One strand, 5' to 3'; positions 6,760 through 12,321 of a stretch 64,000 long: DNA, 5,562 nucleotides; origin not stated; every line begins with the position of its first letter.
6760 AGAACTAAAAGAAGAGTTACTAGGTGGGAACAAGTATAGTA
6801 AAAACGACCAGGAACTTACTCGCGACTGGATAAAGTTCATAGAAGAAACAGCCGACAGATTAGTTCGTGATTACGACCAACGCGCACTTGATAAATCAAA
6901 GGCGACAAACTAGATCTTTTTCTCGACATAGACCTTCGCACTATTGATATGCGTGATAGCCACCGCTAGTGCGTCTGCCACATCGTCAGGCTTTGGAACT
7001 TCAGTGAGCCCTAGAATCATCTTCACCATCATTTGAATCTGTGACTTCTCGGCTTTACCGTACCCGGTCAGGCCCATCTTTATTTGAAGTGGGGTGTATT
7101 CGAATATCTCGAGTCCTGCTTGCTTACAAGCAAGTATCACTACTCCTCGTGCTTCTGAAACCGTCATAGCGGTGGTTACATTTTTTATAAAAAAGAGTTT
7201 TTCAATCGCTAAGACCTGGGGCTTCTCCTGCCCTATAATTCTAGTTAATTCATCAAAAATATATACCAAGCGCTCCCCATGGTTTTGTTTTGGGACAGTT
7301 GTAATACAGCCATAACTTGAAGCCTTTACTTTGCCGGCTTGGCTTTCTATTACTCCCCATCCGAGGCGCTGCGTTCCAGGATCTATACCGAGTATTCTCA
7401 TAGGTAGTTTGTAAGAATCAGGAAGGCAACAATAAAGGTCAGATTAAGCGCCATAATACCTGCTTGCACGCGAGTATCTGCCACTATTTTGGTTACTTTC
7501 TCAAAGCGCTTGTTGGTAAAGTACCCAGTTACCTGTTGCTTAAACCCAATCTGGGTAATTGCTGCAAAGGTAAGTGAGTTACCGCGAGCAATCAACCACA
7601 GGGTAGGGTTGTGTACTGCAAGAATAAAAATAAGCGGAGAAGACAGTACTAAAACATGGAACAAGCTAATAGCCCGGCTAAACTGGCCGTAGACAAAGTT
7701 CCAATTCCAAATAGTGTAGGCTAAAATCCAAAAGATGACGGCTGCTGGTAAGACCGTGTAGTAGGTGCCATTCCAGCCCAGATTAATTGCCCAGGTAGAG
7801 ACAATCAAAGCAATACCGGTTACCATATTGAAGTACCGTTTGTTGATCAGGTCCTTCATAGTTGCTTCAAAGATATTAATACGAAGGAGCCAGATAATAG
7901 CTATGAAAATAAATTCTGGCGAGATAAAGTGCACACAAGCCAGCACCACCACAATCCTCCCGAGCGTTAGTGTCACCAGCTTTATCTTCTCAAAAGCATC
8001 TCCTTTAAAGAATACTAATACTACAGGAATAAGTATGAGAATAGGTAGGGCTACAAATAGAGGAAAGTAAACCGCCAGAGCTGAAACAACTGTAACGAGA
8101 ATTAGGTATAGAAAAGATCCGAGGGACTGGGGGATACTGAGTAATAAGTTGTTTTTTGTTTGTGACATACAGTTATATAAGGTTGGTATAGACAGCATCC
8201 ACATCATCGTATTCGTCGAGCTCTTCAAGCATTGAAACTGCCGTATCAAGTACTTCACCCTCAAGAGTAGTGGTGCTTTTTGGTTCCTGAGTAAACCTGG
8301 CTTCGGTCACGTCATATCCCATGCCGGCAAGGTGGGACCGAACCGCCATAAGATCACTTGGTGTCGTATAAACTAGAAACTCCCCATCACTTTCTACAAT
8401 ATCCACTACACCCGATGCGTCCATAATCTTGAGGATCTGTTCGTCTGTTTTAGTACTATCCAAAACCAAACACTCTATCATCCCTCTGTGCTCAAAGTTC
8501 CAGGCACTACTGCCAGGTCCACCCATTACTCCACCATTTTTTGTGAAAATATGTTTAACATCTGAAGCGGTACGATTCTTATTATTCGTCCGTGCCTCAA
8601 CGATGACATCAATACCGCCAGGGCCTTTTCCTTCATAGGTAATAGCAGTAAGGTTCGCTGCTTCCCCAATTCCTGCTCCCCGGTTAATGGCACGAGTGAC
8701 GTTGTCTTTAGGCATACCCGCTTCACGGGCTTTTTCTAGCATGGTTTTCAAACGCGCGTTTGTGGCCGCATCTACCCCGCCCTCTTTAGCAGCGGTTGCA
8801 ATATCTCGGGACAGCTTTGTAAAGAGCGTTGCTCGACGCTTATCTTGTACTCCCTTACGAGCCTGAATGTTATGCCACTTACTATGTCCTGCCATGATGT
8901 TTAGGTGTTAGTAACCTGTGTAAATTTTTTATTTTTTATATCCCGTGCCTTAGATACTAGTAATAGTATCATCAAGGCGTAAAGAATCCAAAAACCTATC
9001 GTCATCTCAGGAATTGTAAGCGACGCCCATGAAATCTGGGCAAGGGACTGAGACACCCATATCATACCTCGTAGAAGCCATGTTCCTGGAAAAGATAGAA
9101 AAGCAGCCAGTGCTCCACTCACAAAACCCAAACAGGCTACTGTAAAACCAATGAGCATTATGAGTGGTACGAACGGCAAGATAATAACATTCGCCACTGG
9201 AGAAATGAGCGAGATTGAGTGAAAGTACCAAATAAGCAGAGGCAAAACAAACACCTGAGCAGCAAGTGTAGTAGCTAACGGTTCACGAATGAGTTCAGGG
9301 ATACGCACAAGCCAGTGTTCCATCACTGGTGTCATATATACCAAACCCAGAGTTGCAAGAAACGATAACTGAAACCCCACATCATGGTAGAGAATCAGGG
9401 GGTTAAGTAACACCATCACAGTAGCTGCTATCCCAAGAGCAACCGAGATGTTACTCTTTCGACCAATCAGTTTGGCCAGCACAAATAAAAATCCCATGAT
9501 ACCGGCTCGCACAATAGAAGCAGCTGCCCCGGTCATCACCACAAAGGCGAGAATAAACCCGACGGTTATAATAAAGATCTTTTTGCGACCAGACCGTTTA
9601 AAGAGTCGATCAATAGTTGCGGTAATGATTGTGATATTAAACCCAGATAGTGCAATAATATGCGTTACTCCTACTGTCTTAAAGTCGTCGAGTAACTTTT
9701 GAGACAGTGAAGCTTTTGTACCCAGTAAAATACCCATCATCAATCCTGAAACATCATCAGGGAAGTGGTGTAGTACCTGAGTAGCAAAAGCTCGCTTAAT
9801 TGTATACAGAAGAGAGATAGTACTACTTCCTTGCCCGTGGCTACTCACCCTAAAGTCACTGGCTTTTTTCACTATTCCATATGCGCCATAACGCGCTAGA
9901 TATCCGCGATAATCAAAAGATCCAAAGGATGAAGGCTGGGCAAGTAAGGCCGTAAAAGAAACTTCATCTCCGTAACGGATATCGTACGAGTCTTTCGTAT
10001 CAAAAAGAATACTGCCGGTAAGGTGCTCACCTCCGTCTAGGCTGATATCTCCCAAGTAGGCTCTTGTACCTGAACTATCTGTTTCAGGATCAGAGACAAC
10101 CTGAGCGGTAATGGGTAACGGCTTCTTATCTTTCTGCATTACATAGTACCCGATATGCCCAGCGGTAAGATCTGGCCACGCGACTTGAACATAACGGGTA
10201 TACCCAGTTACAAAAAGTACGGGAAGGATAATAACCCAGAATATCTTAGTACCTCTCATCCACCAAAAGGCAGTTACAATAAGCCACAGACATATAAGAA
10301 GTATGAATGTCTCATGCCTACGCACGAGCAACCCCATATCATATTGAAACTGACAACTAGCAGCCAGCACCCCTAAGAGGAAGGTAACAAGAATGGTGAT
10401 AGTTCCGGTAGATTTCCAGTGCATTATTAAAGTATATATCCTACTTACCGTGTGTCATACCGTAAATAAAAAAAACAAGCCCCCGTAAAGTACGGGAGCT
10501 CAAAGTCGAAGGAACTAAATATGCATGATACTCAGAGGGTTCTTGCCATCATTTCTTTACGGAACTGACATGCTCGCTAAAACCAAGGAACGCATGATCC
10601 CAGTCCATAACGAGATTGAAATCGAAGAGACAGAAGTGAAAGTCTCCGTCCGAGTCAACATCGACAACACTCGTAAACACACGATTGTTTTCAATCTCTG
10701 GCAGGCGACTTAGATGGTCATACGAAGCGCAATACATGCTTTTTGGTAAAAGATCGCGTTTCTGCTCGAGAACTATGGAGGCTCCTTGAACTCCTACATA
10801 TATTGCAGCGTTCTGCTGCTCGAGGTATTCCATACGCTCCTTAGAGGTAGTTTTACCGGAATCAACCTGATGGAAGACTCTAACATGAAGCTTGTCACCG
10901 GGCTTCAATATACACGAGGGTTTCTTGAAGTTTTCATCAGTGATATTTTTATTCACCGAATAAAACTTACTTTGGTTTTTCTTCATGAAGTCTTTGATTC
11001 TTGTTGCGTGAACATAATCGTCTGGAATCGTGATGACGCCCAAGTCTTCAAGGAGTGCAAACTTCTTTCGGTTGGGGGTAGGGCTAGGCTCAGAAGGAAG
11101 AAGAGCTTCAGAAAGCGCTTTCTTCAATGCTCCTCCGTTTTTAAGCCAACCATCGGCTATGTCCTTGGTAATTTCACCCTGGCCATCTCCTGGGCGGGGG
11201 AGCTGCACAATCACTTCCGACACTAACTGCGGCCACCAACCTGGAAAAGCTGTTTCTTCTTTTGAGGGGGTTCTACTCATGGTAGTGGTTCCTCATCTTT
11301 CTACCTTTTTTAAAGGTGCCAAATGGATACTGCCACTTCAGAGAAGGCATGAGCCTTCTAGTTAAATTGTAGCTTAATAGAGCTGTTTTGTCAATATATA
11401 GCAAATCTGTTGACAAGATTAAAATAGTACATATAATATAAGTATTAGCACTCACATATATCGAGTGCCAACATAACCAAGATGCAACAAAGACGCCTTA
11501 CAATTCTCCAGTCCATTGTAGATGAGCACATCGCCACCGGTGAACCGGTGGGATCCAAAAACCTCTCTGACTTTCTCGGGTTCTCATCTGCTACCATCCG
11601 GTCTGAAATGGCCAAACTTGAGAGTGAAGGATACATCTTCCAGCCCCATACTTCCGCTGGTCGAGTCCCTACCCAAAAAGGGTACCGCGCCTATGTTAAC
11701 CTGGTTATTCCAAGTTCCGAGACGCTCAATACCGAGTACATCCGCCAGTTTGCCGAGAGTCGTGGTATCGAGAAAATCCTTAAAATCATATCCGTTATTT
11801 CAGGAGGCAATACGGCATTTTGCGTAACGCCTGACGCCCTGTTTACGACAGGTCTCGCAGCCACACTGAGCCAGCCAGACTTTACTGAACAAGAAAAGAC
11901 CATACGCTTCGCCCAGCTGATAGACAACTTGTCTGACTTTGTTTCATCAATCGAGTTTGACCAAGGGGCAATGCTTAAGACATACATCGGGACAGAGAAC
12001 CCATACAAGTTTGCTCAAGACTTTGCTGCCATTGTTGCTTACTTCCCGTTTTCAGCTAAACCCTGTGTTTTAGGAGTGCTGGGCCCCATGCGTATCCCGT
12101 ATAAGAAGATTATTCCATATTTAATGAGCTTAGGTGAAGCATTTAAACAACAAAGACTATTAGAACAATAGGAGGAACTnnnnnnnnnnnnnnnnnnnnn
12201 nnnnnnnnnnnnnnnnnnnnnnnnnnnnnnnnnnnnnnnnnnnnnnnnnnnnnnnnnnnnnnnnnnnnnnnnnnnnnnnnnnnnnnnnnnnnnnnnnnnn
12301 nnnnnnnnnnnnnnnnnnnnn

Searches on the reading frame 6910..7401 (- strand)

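Call 8: search_protein_families(library=pfam, proteins=[window:6910-7401:-], max_evalue=0.001)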
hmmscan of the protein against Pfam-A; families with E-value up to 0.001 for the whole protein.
window:6910-7401:- (163 aa): 1 family
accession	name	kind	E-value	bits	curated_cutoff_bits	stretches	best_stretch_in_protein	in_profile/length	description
PF02075.23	RuvC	-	2.2e-50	170.9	22.2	1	3-151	1-148/148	Crossover junction endodeoxyribonuclease RuvC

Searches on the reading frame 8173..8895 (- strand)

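Call 8: search_protein_families(library=pfam, proteins=[window:8173-8895:-], max_evalue=0.001)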
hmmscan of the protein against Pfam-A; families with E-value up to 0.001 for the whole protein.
window:8173-8895:- (240 aa): 2 families
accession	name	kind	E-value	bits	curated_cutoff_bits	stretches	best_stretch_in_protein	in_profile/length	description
PF01709.26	Transcrip_reg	-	2.3e-43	148.1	27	1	83-239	2-160/160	TACO1/YebC second and third domain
PF20772.2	TACO1_YebC_N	-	1.5e-27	96.3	36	1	5-75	1-72/73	TACO1/YebC protein N-terminal domain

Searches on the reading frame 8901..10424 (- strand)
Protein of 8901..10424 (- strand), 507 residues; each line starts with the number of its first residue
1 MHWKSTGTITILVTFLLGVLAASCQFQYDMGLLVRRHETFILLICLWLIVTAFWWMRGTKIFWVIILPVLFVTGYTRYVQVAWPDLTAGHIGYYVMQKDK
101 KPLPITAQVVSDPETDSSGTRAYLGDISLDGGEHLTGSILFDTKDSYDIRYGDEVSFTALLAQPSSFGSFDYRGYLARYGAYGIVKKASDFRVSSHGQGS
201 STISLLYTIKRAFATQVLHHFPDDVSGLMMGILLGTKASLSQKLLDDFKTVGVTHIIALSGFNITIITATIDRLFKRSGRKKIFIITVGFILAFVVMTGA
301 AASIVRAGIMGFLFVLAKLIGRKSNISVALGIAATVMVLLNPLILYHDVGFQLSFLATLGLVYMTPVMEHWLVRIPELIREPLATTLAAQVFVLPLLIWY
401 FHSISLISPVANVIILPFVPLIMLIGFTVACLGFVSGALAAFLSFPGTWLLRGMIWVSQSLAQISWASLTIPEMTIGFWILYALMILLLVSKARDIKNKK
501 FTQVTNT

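Call 9: search_protein_families(library=pfam, proteins=[window:8901-10424:-], max_evalue=0.001)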
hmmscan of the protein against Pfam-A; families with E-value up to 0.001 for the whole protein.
window:8901-10424:- (507 aa): 2 families
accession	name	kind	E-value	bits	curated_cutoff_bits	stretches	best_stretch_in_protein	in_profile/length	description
PF03772.21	Competence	-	2e-51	175.4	23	1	232-490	1-264/270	Competence protein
PF13567.11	DUF4131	-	2e-14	54.1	31.6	1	40-185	8-157/165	Domain of unknown function (DUF4131)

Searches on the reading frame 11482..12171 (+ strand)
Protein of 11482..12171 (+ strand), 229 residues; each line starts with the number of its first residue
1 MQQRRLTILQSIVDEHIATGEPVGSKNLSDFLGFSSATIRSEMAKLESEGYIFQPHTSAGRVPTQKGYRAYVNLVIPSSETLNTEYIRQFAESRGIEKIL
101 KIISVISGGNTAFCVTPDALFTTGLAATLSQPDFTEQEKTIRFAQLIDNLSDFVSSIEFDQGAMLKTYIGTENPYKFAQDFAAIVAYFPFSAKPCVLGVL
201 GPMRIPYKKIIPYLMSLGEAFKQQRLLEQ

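Call 9: search_protein_families(library=pfam, proteins=[window:11482-12171:+], max_evalue=0.001)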
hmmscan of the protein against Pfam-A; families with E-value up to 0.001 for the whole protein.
window:11482-12171:+ (229 aa): 2 families
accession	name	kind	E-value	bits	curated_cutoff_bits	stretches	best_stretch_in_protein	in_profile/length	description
PF01628.27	HrcA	-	1.6e-13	51.5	22.2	1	104-211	111-215/215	HrcA protein C terminal domain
PF21715.3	CggR_N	-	0.0003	20.9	30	1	3-70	3-63/71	CggR N-terminal DNA binding domain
